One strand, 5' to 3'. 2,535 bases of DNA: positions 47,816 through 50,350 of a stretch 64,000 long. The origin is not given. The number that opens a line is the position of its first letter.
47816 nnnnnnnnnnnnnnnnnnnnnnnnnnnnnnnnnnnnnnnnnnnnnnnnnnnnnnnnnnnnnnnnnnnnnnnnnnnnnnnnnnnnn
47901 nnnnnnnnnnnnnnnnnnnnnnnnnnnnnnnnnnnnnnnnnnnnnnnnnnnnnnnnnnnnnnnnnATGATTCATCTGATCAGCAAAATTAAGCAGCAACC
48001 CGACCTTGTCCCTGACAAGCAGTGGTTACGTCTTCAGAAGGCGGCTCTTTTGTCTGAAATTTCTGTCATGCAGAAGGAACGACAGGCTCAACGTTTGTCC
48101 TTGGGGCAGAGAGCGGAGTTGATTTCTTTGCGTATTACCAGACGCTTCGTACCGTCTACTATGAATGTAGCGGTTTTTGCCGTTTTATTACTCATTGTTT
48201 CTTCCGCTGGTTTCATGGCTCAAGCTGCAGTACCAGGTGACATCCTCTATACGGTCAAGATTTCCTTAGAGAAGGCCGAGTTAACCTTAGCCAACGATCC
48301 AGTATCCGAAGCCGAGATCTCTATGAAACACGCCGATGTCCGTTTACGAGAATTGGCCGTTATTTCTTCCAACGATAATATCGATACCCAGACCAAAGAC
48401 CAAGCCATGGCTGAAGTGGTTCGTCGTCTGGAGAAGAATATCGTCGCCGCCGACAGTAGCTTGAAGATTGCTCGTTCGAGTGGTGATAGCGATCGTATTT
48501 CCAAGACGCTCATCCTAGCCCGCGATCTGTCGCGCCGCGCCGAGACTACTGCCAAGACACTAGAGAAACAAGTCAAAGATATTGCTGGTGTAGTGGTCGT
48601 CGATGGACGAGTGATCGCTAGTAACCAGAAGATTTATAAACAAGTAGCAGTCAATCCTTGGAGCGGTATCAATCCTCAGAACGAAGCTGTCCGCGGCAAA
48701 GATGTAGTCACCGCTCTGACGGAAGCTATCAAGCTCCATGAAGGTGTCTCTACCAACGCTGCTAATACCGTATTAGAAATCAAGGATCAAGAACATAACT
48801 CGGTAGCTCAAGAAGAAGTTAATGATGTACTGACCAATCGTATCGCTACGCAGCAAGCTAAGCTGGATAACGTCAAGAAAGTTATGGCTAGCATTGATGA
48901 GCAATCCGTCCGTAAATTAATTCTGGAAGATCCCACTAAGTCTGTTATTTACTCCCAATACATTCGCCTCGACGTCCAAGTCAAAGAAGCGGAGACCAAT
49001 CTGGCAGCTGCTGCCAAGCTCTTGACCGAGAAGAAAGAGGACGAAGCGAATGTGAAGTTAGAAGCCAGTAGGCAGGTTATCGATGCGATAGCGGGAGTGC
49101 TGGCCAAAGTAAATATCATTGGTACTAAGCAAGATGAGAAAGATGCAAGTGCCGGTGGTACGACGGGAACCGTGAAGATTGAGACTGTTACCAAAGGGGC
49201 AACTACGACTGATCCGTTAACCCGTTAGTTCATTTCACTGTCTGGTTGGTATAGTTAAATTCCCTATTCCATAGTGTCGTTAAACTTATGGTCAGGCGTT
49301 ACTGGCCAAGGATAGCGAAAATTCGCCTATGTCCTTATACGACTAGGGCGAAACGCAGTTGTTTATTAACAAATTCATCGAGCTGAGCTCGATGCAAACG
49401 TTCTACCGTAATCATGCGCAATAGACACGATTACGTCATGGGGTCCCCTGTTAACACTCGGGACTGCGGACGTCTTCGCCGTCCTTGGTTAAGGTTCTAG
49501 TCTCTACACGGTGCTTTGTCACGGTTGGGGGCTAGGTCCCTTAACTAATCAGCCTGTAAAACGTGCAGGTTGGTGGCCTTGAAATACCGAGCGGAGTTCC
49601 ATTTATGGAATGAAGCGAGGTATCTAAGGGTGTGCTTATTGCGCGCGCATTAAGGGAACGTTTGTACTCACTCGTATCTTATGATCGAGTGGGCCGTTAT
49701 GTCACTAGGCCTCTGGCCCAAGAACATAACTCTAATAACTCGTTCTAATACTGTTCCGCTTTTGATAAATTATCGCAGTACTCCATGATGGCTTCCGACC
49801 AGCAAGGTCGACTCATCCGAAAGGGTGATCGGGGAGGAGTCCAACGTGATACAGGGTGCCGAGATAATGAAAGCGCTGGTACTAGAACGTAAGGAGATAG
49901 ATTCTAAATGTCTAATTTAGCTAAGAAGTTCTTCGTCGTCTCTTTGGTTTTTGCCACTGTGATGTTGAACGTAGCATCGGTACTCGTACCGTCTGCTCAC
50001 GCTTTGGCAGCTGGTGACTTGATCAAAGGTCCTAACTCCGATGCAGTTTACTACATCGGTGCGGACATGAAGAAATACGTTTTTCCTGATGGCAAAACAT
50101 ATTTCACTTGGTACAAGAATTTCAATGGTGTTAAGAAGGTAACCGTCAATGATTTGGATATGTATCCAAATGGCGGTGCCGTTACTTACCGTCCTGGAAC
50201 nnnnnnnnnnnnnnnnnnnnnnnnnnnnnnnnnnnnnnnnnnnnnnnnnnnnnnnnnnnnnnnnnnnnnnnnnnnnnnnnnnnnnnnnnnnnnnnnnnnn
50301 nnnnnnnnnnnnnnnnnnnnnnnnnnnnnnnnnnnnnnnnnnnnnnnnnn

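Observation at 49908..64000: Candidate surface-protein O-glycosylation locus: giant Thr/Ser-rich secreted protein, two WaaL/PglL-like ligases, PMT/ArnT-like GT-C enzyme and three GT4 transferases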

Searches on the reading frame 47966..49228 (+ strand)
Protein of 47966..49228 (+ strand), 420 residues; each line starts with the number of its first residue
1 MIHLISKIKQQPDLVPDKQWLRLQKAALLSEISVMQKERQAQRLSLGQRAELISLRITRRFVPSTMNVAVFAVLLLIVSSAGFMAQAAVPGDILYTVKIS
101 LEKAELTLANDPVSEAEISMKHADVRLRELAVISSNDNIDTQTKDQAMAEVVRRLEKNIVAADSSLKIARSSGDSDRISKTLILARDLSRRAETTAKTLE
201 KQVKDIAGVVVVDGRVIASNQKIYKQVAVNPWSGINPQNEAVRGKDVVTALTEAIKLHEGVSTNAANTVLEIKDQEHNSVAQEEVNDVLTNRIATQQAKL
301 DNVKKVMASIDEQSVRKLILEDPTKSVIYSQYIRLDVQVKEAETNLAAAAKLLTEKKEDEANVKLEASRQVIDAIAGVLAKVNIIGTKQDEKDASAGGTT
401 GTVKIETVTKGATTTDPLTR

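Call 10: search_protein_families(library=pfam, proteins=[window:47966-49228:+], max_evalue=0.001)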
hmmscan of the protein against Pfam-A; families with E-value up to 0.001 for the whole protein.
window:47966-49228:+ (420 aa): 1 family
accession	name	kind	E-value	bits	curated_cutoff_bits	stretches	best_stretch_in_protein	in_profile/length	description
PF18915.5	DUF5667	-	1e-08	35.9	27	1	88-164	2-76/99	Domain of unknown function (DUF5667)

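Call 11: search_protein_families(library=ncbifam, proteins=[window:47966-49228:+], max_evalue=0.01)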
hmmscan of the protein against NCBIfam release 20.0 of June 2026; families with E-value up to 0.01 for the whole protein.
window:47966-49228:+ (420 aa): 0 families

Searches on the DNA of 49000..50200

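Call 49: search_rna_families(source=window, start=49150, end=49950, threshold=evalue, max_evalue=10, show_alignments=2)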
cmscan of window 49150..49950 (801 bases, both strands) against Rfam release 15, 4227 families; matches with E-value up to 10: 1.
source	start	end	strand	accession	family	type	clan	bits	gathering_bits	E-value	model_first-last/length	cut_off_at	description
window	49488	49545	-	RF00848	mir-61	Gene; miRNA;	-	15.2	77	8.8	19-67/85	no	mir-61 microRNA precursor family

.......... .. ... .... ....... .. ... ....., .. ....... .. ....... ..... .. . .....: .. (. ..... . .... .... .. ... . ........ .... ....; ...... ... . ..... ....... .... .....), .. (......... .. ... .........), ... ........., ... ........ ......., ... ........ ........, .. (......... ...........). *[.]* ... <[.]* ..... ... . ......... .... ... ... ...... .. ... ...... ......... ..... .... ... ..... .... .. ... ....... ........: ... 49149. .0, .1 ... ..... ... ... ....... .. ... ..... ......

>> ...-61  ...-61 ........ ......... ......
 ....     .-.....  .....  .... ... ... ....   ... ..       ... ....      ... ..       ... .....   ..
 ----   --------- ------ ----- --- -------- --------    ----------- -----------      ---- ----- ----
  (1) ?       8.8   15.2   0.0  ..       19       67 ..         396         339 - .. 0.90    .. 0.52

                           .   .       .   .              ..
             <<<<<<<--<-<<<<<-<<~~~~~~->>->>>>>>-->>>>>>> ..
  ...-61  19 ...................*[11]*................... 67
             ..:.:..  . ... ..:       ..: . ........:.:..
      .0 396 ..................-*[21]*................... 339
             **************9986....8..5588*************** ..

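Call 72: search_with_rna_model(model_id=R1, source=window, start=49000, end=50200, filters=off, max_evalue=10, show_alignments=1)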
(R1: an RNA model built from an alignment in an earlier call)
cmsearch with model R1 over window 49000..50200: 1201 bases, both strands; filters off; matches with E-value up to 10: 13.
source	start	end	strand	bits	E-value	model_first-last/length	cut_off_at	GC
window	49740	49887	+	9.9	0.056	1-160/160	no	0.49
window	49702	49727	-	6.2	0.45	1-160/160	no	0.54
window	49594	49610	+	4.9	0.97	1-160/160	no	0.35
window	50036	50064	-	3.9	1.7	1-160/160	no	0.55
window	50149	50171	+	3.1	2.6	1-160/160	no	0.26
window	49274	49318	+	2.6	3.6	1-160/160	no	0.49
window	49376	49397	-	2.4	3.9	1-160/160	no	0.55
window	49482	49548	+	2.2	4.6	1-160/160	no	0.49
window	49078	49127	-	1.4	6.8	1-160/160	no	0.44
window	49502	49564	-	1.3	7.4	1-160/160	no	0.51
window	49409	49436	-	0.9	9.5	1-160/160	no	0.39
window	50079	50138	+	0.8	9.7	1-160/160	no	0.33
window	50071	50109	-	0.8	9.9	1-160/160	no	0.31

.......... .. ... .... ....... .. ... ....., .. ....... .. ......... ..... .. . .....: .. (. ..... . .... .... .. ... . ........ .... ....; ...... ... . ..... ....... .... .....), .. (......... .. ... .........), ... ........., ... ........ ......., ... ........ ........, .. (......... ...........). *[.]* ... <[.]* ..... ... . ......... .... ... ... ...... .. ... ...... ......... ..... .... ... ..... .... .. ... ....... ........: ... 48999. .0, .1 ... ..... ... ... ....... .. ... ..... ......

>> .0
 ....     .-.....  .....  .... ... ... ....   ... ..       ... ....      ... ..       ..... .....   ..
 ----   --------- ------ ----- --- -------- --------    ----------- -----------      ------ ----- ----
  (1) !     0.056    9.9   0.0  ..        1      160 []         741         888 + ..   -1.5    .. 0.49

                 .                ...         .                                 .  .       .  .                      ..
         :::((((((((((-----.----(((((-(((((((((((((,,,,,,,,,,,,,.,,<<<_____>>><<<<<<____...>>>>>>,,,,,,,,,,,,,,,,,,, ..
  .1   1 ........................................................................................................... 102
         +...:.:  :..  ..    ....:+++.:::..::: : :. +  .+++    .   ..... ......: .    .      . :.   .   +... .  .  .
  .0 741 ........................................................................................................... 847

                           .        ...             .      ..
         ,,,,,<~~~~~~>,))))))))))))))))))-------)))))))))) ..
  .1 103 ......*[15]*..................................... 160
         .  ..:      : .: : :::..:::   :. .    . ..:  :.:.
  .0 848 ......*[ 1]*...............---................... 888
